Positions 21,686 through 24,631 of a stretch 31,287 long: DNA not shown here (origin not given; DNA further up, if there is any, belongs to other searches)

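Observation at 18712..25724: Cluster of an ACP/acyl-AMP-ligase/acyltransferase fusion, a GH17-GT2 glucan synthase and an OpgC-like acyltransferase. This is a candidate pathway for an acylated periplasmic beta-glucan or glycolipid.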

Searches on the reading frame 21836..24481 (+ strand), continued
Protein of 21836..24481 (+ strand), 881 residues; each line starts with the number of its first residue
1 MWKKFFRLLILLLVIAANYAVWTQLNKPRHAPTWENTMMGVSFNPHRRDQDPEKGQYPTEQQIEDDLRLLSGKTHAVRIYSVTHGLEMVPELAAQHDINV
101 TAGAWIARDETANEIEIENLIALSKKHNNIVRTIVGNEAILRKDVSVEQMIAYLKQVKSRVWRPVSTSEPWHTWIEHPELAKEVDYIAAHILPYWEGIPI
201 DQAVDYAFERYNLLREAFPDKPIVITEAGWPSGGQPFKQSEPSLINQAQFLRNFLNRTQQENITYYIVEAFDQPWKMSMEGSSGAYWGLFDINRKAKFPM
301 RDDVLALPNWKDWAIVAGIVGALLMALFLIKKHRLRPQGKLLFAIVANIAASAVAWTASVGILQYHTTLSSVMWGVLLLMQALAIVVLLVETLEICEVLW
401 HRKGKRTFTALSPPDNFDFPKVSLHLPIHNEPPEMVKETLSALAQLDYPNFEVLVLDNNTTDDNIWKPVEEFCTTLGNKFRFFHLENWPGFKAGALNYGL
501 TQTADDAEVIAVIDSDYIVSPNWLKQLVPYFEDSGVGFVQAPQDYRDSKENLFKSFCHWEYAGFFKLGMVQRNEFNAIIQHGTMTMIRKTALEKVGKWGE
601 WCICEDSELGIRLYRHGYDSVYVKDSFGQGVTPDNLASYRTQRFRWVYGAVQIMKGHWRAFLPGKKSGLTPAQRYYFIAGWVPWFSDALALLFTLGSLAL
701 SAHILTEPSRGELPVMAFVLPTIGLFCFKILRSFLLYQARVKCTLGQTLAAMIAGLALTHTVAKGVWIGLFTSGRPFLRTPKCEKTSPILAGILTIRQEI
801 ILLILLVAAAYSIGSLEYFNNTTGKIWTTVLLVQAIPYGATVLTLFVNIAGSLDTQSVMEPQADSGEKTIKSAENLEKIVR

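Call 19: find_homologous_proteins(query=window:21836-24478:+, max_evalue=1e-20)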
Query window:21836-24478:+ (881 aa): 7674 proteins with E <= 1e-20 among 8000 candidates; the best 120 are listed.
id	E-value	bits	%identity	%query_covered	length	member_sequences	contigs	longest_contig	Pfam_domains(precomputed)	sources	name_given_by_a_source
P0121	0.0e+0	2051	100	100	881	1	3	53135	PF13632.13,PF13506.14,PF13641.13,PF00535.33,PF00332.25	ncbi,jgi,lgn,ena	-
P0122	0.0e+0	1650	79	98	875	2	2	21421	PF13632.13,PF13506.14,PF13641.13,PF03552.21,PF00535.33,PF00332.25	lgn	-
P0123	0.0e+0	1582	76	100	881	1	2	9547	PF13632.13,PF13506.14,PF13641.13,PF03552.21,PF00535.33,PF00332.25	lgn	-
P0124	0.0e+0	1561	75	99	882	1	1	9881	PF13632.13,PF13506.14,PF13641.13,PF03552.21,PF00535.33,PF00332.25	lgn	-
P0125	0.0e+0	1557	74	99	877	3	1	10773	PF13632.13,PF13506.14,PF13641.13,PF03552.21,PF00535.33,PF00332.25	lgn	-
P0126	0.0e+0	1544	74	100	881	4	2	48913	PF13632.13,PF13506.14,PF13641.13,PF03552.21,PF00535.33,PF00332.25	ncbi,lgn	-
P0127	0.0e+0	1543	75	97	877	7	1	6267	PF13632.13,PF13506.14,PF13641.13,PF03552.21,PF00535.33,PF00332.25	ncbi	-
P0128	0.0e+0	1532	73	100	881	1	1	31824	PF13632.13,PF13506.14,PF13641.13,PF03552.21,PF00535.33,PF00332.25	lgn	-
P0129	0.0e+0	1483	73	96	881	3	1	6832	PF13632.13,PF13506.14,PF13641.13,PF03552.21,PF00535.33,PF00332.25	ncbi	ncbi:MAG: glycosyltransferase [Methylococcales bacterium]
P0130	0.0e+0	1436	70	97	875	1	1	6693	PF13632.13,PF13506.14,PF13641.13,PF03552.21,PF00535.33,PF00332.25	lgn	-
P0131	0.0e+0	1376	66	97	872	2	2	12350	PF13632.13,PF13506.14,PF13641.13,PF00535.33,PF00332.25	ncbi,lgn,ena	ncbi:MAG: glycosyltransferase [Methylococcales bacterium]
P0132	0.0e+0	1362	65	98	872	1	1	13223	PF13632.13,PF13506.14,PF13641.13,PF00535.33,PF00332.25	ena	-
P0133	0.0e+0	1355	66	98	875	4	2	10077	PF13632.13,PF13506.14,PF13641.13,PF00535.33,PF00332.25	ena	-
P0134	0.0e+0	1353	66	96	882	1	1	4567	PF13632.13,PF13506.14,PF13641.13,PF00535.33,PF00332.25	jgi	-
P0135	0.0e+0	1353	66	96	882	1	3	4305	PF13632.13,PF13506.14,PF13641.13,PF00535.33,PF00332.25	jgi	-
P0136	0.0e+0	1352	65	97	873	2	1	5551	PF13632.13,PF13506.14,PF13641.13,PF00535.33,PF00332.25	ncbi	-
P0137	0.0e+0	1352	66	96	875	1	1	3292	PF13632.13,PF13506.14,PF13641.13,PF00535.33,PF00332.25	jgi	jgi:exo-beta-1,3-glucanase (GH17 family)/cellulose synthase/poly-beta-1,6-N-acetylglucosamine syntha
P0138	0.0e+0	1349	66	96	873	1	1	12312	PF13632.13,PF13506.14,PF13641.13,PF00535.33,PF00332.25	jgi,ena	-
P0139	0.0e+0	1348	65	98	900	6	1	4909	PF13632.13,PF13506.14,PF13641.13,PF00535.33,PF00332.25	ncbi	-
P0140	0.0e+0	1348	68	93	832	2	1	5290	PF13632.13,PF13506.14,PF13641.13,PF00535.33,PF00332.25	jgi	-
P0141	0.0e+0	1347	65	98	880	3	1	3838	PF13632.13,PF13506.14,PF13641.13,PF00535.33,PF00332.25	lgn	-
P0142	0.0e+0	1339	66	96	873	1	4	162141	PF13632.13,PF13506.14,PF13641.13,PF00535.33,PF00332.25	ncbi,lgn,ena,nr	ncbi:MAG: glycosyltransferase [Methylococcales bacterium]|nr:glycosyltransferase [Methylococcales ba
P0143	0.0e+0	1339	67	96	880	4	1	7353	PF13632.13,PF13506.14,PF13641.13,PF00535.33,PF00332.25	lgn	-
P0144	0.0e+0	1335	64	98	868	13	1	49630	PF13632.13,PF13506.14,PF13641.13,PF00535.33,PF00332.25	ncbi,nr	ncbi:MAG: glycosyltransferase [Methylococcaceae bacterium]|nr:glycosyltransferase [Methylococcaceae 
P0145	0.0e+0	1334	65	95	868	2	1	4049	PF13632.13,PF13506.14,PF13641.13,PF00535.33,PF00332.25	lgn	-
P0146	0.0e+0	1331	65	97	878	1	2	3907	PF13632.13,PF13506.14,PF13641.13,PF00535.33,PF00332.25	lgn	-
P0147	0.0e+0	1328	66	97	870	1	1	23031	PF13632.13,PF13506.14,PF13641.13,PF00535.33,PF00332.25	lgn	-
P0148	0.0e+0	1326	65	97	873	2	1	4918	PF13632.13,PF13506.14,PF13641.13,PF00535.33,PF00332.25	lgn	-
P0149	0.0e+0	1325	64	99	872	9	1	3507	PF13632.13,PF13506.14,PF13641.13,PF00535.33,PF00332.25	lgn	-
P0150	0.0e+0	1324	65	96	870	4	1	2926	PF13632.13,PF13506.14,PF13641.13,PF00535.33,PF00332.25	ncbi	-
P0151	0.0e+0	1323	64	98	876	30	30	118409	PF13632.13,PF13506.14,PF13641.13,PF00535.33,PF00332.25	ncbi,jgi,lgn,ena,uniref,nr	ncbi:glycosyltransferase [methanotrophic endosymbiont of Bathymodiolus puteoserpentis (Logatchev)]|j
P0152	0.0e+0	1322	63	97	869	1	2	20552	PF13632.13,PF13506.14,PF13641.13,PF03552.21,PF00535.33,PF00332.25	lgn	-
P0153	0.0e+0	1321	65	97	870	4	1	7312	PF13632.13,PF13506.14,PF13641.13,PF00535.33,PF00332.25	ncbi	-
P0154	0.0e+0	1318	65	95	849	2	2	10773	PF13632.13,PF13506.14,PF13641.13,PF00535.33,PF00332.25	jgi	-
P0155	0.0e+0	1316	62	98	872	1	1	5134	PF13632.13,PF13506.14,PF13641.13,PF03552.21,PF00535.33,PF00332.25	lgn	-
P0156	0.0e+0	1314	65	95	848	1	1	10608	PF13632.13,PF13506.14,PF13641.13,PF00535.33,PF00332.25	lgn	-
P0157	0.0e+0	1314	65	95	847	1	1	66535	PF13632.13,PF13506.14,PF13641.13,PF00535.33,PF00332.25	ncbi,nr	ncbi:MAG: glycosyltransferase [Methyloprofundus sp.]|nr:glycosyltransferase [Methyloprofundus sp.]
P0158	0.0e+0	1312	65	96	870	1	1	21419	PF13632.13,PF13506.14,PF13641.13,PF00535.33,PF00332.25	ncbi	-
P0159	0.0e+0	1311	64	97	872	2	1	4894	PF13632.13,PF13506.14,PF13641.13,PF00535.33,PF00332.25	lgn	-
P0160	0.0e+0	1306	63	96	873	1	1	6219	PF13632.13,PF13506.14,PF13641.13,PF00535.33,PF00332.25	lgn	-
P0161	0.0e+0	1304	63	97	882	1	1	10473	PF13632.13,PF13506.14,PF13641.13,PF00535.33,PF00332.25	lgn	-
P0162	0.0e+0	1303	64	96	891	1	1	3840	PF13632.13,PF13506.14,PF13641.13,PF00535.33,PF00332.25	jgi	-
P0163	0.0e+0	1300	67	93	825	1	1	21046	PF13632.13,PF13506.14,PF13641.13,PF00535.33,PF00332.25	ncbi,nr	ncbi:MAG: glycosyltransferase [Methyloprofundus sp.]|nr:glycosyltransferase [Methyloprofundus sp.]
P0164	0.0e+0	1298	65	96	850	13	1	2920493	PF13632.13,PF13506.14,PF13641.13,PF00535.33,PF00332.25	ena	-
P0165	0.0e+0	1297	62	98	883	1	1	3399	PF13632.13,PF13506.14,PF13641.13,PF00535.33,PF00332.25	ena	-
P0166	0.0e+0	1297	64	96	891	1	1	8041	PF13632.13,PF13506.14,PF13641.13,PF00535.33,PF00332.25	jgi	-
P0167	0.0e+0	1296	63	99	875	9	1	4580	PF13632.13,PF13506.14,PF13641.13,PF00535.33,PF00332.25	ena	-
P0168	0.0e+0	1295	64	96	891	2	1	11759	PF13632.13,PF13506.14,PF13641.13,PF00535.33,PF00332.25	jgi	-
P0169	0.0e+0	1295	66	93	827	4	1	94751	PF13632.13,PF13506.14,PF13641.13,PF00535.33,PF00332.25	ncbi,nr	ncbi:glycosyltransferase [Methyloprofundus sedimenti]|nr:glycosyltransferase [Methyloprofundus sedim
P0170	0.0e+0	1291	62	100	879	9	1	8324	PF13632.13,PF13506.14,PF13641.13,PF00535.33,PF00332.25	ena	-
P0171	0.0e+0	1291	62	98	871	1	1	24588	PF13632.13,PF13506.14,PF13641.13,PF00535.33,PF00332.25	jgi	jgi:exo-beta-1,3-glucanase (GH17 family)/glycosyltransferase involved in cell wall biosynthesis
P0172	0.0e+0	1291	63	96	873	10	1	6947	PF13632.13,PF13506.14,PF13641.13,PF00535.33,PF00332.25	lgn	-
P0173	0.0e+0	1291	63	96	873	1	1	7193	PF13632.13,PF13506.14,PF13641.13,PF00535.33,PF00332.25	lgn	-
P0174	0.0e+0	1290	64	96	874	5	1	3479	PF13632.13,PF13506.14,PF13641.13,PF00535.33,PF00332.25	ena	-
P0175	0.0e+0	1290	63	96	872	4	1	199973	PF13632.13,PF13506.14,PF13641.13,PF00535.33,PF00332.25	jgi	jgi:exo-beta-1,3-glucanase (GH17 family)/cellulose synthase/poly-beta-1,6-N-acetylglucosamine syntha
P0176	0.0e+0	1287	63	96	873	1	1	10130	PF13632.13,PF13506.14,PF13641.13,PF00535.33,PF00332.25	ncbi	-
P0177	0.0e+0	1286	62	96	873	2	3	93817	PF13632.13,PF13506.14,PF13641.13,PF00535.33,PF00332.25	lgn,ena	-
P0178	0.0e+0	1284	62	97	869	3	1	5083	PF13632.13,PF13506.14,PF13641.13,PF03552.21,PF00535.33,PF00332.25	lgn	-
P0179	0.0e+0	1280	65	92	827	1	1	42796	PF13632.13,PF13506.14,PF13641.13,PF00535.33,PF00332.25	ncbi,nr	ncbi:MAG: glycosyltransferase [Methylococcaceae bacterium]|nr:glycosyltransferase [Methylococcaceae 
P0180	0.0e+0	1278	64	96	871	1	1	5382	PF13632.13,PF13506.14,PF13641.13,PF00535.33,PF00332.25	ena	-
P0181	0.0e+0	1278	62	99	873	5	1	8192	PF13632.13,PF13506.14,PF13641.13,PF00535.33,PF00332.25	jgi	-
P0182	0.0e+0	1277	61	96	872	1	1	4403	PF13632.13,PF13506.14,PF13641.13,PF00535.33,PF00332.25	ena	-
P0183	0.0e+0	1276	60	98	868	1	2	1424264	PF13632.13,PF13506.14,PF13641.13,PF00535.33,PF00332.25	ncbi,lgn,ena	-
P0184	0.0e+0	1276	62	96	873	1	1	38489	PF13632.13,PF13506.14,PF13641.13,PF00535.33,PF00332.25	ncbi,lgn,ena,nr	ncbi:MAG: glycosyltransferase [Gammaproteobacteria bacterium]|nr:glycosyltransferase [Gammaproteobac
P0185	0.0e+0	1273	61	98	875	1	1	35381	PF13632.13,PF13506.14,PF13641.13,PF00535.33,PF00332.25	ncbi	ncbi:MAG: glycosyltransferase [Gammaproteobacteria bacterium]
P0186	0.0e+0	1271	62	96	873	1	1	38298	PF13632.13,PF13506.14,PF13641.13,PF00535.33,PF00332.25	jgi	-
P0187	0.0e+0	1270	63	94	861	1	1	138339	PF13632.13,PF13506.14,PF13641.13,PF00535.33,PF00332.25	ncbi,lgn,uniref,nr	ncbi:glycosyltransferase [Methylicorpusculum sp.]|uniref:glycosyltransferase n=1 Tax=Methylicorpuscu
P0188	0.0e+0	1268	62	97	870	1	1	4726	PF13632.13,PF13506.14,PF13641.13,PF00535.33,PF00332.25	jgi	jgi:exo-beta-1,3-glucanase (GH17 family)/cellulose synthase/poly-beta-1,6-N-acetylglucosamine syntha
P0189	0.0e+0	1267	63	94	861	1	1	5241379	PF13632.13,PF13506.14,PF13641.13,PF00535.33,PF00332.25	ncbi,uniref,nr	ncbi:glycosyltransferase [Methylicorpusculum oleiharenae]|uniref:glycosyltransferase n=1 Tax=Methyli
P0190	0.0e+0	1267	62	95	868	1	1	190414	PF13632.13,PF13506.14,PF13641.13,PF00535.33,PF00332.25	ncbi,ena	-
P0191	0.0e+0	1267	63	94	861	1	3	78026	PF13632.13,PF13506.14,PF13641.13,PF00535.33,PF00332.25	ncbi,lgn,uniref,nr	ncbi:MAG: glycosyltransferase [Methylicorpusculum sp.]|uniref:glycosyltransferase n=1 Tax=Methylicor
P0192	0.0e+0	1267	63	94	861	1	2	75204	PF13632.13,PF13506.14,PF13641.13,PF00535.33,PF00332.25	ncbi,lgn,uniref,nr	ncbi:glycosyltransferase [Methylicorpusculum sp.]|uniref:glycosyltransferase n=1 Tax=Methylicorpuscu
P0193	0.0e+0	1267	61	96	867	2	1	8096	PF13632.13,PF13506.14,PF13641.13,PF00535.33,PF00332.25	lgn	-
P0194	0.0e+0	1267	62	96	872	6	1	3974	PF13632.13,PF13506.14,PF13641.13,PF03552.21,PF00535.33,PF00332.25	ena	-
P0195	0.0e+0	1266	61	96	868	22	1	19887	PF13632.13,PF13506.14,PF13641.13,PF00535.33,PF00332.25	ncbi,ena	-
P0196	0.0e+0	1265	60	99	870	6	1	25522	PF13632.13,PF13506.14,PF13641.13,PF00535.33,PF00332.25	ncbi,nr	ncbi:MAG: glycosyltransferase [Methylococcales bacterium]|nr:glycosyltransferase [Methylococcales ba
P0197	0.0e+0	1265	63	94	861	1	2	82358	PF13632.13,PF13506.14,PF13641.13,PF00535.33,PF00332.25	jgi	jgi:exo-beta-1,3-glucanase (GH17 family)/cellulose synthase/poly-beta-1,6-N-acetylglucosamine syntha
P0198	0.0e+0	1263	63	94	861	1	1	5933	PF13632.13,PF13506.14,PF13641.13,PF00535.33,PF00332.25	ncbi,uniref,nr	ncbi:glycosyltransferase [Methylicorpusculum sp.]|uniref:glycosyltransferase n=1 Tax=Methylicorpuscu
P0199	0.0e+0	1263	62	95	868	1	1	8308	PF13632.13,PF13506.14,PF13641.13,PF00535.33,PF00332.25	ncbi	ncbi:MAG: glycosyltransferase [Methylococcales bacterium]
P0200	0.0e+0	1262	61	98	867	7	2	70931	PF13632.13,PF13506.14,PF13641.13,PF00535.33,PF00332.25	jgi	-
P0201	0.0e+0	1260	61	94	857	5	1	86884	PF13632.13,PF13506.14,PF13641.13,PF00535.33,PF00332.25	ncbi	ncbi:MAG: glycosyltransferase [Gammaproteobacteria bacterium]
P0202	0.0e+0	1259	61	96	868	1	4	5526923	PF13632.13,PF13506.14,PF13641.13,PF00535.33,PF00332.25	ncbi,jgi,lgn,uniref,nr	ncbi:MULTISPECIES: glycosyltransferase [unclassified Methylomonas]|uniref:glycosyltransferase n=1 Ta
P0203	0.0e+0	1259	61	96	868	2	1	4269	PF13632.13,PF13506.14,PF13641.13,PF00535.33,PF00332.25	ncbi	-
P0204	0.0e+0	1258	61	96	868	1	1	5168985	PF13632.13,PF13506.14,PF13641.13,PF00535.33,PF00332.25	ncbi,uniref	ncbi:glycosyltransferase [Methylomonas sp. MED-D]|uniref:glycosyltransferase n=1 Tax=Methylomonas sp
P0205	0.0e+0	1258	61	96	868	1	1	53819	PF13632.13,PF13506.14,PF13641.13,PF00535.33,PF00332.25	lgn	-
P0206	0.0e+0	1258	61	96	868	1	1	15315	PF13632.13,PF13506.14,PF13641.13,PF00535.33,PF00332.25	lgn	-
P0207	0.0e+0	1257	60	100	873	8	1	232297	PF13632.13,PF13506.14,PF13641.13,PF00535.33,PF00332.25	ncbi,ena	-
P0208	0.0e+0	1257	61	96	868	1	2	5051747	PF13632.13,PF13506.14,PF13641.13,PF00535.33,PF00332.25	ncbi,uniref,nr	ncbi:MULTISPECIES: glycosyltransferase [Methylomonas]|uniref:Beta-monoglucosyldiacylglycerol synthas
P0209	0.0e+0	1255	61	96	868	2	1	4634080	PF13632.13,PF13506.14,PF13641.13,PF00535.33,PF00332.25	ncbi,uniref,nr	ncbi:glycosyltransferase [Methylomonas montana]|uniref:glycosyltransferase n=1 Tax=Methylomonas mont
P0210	0.0e+0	1255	60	100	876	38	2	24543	PF13632.13,PF13506.14,PF13641.13,PF00535.33,PF00332.25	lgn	-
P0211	0.0e+0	1254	61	96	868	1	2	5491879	PF13632.13,PF13506.14,PF13641.13,PF00535.33,PF00332.25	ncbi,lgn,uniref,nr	ncbi:glycosyltransferase [Methylomonas sp. MS20]|uniref:glycosyltransferase n=1 Tax=unclassified Met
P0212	0.0e+0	1254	61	95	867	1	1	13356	PF13632.13,PF13506.14,PF13641.13,PF00535.33,PF00332.25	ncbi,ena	-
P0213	0.0e+0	1253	61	96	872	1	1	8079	PF13632.13,PF13506.14,PF13641.13,PF00535.33,PF00332.25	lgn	-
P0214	0.0e+0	1253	61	96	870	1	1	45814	PF13632.13,PF13506.14,PF13641.13,PF03552.21,PF00535.33,PF00332.25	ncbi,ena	-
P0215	0.0e+0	1253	61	96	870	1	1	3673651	PF13632.13,PF13506.14,PF13641.13,PF03552.21,PF00535.33,PF00332.25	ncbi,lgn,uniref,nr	ncbi:glycosyltransferase [Methylomonas paludis]|uniref:Beta-monoglucosyldiacylglycerol synthase n=1 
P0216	0.0e+0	1252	61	96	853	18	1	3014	PF13632.13,PF13506.14,PF13641.13,PF00535.33,PF00332.25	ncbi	ncbi:MAG: glycosyltransferase, partial [Methylobacter sp.]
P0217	0.0e+0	1251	61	95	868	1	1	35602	PF13632.13,PF13506.14,PF13641.13,PF00535.33,PF00332.25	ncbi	ncbi:MAG: glycosyltransferase [Methylococcaceae bacterium]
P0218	0.0e+0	1251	61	96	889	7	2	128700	PF13632.13,PF13506.14,PF13641.13,PF00535.33,PF00332.25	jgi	jgi:exo-beta-1,3-glucanase (GH17 family)/cellulose synthase/poly-beta-1,6-N-acetylglucosamine syntha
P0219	0.0e+0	1250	59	99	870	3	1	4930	PF13632.13,PF13506.14,PF13641.13,PF00535.33,PF00332.25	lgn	-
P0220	0.0e+0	1249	60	99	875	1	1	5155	PF13632.13,PF13506.14,PF13641.13,PF00535.33,PF00332.25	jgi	jgi:exo-beta-1,3-glucanase (GH17 family)/cellulose synthase/poly-beta-1,6-N-acetylglucosamine syntha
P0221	0.0e+0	1249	61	95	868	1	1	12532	PF13632.13,PF13506.14,PF13641.13,PF00535.33,PF00332.25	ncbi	ncbi:MAG: glycosyltransferase [Methylovulum sp.]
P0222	0.0e+0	1249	61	97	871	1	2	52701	PF13632.13,PF10111.15,PF13506.14,PF13641.13,PF00535.33,PF00332.25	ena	-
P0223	0.0e+0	1248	61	96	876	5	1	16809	PF13632.13,PF13506.14,PF13641.13,PF00535.33,PF00332.25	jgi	-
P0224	0.0e+0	1248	61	96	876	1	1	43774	PF13632.13,PF13506.14,PF13641.13,PF00535.33,PF00332.25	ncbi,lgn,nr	ncbi:MAG: glycosyltransferase [Methylobacter sp.]|nr:glycosyltransferase [Methylobacter sp.]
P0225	0.0e+0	1248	61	97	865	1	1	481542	PF13632.13,PF13506.14,PF13641.13,PF00535.33,PF00332.25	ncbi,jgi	ncbi:MAG: glycosyltransferase [Methylococcaceae bacterium]|jgi:exo-beta-1,3-glucanase (GH17 family)/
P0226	0.0e+0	1247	60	96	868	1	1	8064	PF13632.13,PF13506.14,PF13641.13,PF00535.33,PF00332.25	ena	-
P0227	0.0e+0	1247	60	98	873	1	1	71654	PF13632.13,PF13506.14,PF13641.13,PF00535.33,PF00332.25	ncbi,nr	ncbi:MAG: glycosyltransferase [Methylobacter sp.]|nr:glycosyltransferase [Candidatus Methylobacter t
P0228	0.0e+0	1247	59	98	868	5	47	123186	PF13632.13,PF13506.14,PF13641.13,PF00535.33,PF00332.25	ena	-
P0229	0.0e+0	1247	61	96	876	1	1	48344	PF13632.13,PF13506.14,PF13641.13,PF00535.33,PF00332.25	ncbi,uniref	ncbi:glycosyltransferase [Methylobacter svalbardensis]|uniref:glycosyltransferase n=1 Tax=Methylobac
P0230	0.0e+0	1247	59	98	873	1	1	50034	PF13632.13,PF13506.14,PF13641.13,PF00535.33,PF00332.25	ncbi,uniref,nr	ncbi:MAG: glycosyltransferase [Methylobacter sp.]|uniref:Beta-monoglucosyldiacylglycerol synthase n=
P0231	0.0e+0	1247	59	100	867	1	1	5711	PF13632.13,PF13506.14,PF13641.13,PF00535.33,PF00332.25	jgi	jgi:exo-beta-1,3-glucanase (GH17 family)/cellulose synthase/poly-beta-1,6-N-acetylglucosamine syntha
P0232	0.0e+0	1246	59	100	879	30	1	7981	PF13632.13,PF13506.14,PF13641.13,PF00535.33,PF00332.25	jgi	-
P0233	0.0e+0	1246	60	96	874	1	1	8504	PF13632.13,PF13506.14,PF13641.13,PF00535.33,PF00332.25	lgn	-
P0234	0.0e+0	1246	60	96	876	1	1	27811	PF13632.13,PF13506.14,PF13641.13,PF00535.33,PF00332.25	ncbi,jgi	-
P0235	0.0e+0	1245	60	96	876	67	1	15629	PF13632.13,PF13506.14,PF13641.13,PF00535.33,PF00332.25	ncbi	ncbi:MAG: glycosyltransferase family 2 protein [Methylobacter sp.]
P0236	0.0e+0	1245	60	96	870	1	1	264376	PF13632.13,PF13506.14,PF13641.13,PF00535.33,PF00332.25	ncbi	ncbi:glycosyltransferase NdvB [Methylosoma difficile]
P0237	0.0e+0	1245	60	96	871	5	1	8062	PF13632.13,PF13506.14,PF13641.13,PF00535.33,PF00332.25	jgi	-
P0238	0.0e+0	1245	61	95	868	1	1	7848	PF13632.13,PF13506.14,PF13641.13,PF00535.33,PF00332.25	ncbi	ncbi:MAG: glycosyltransferase [Methylococcaceae bacterium]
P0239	0.0e+0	1244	60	96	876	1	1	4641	PF13632.13,PF13506.14,PF13641.13,PF00535.33,PF00332.25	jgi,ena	-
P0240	0.0e+0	1244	59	98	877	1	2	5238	PF13632.13,PF13506.14,PF13641.13,PF00535.33,PF00332.25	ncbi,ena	-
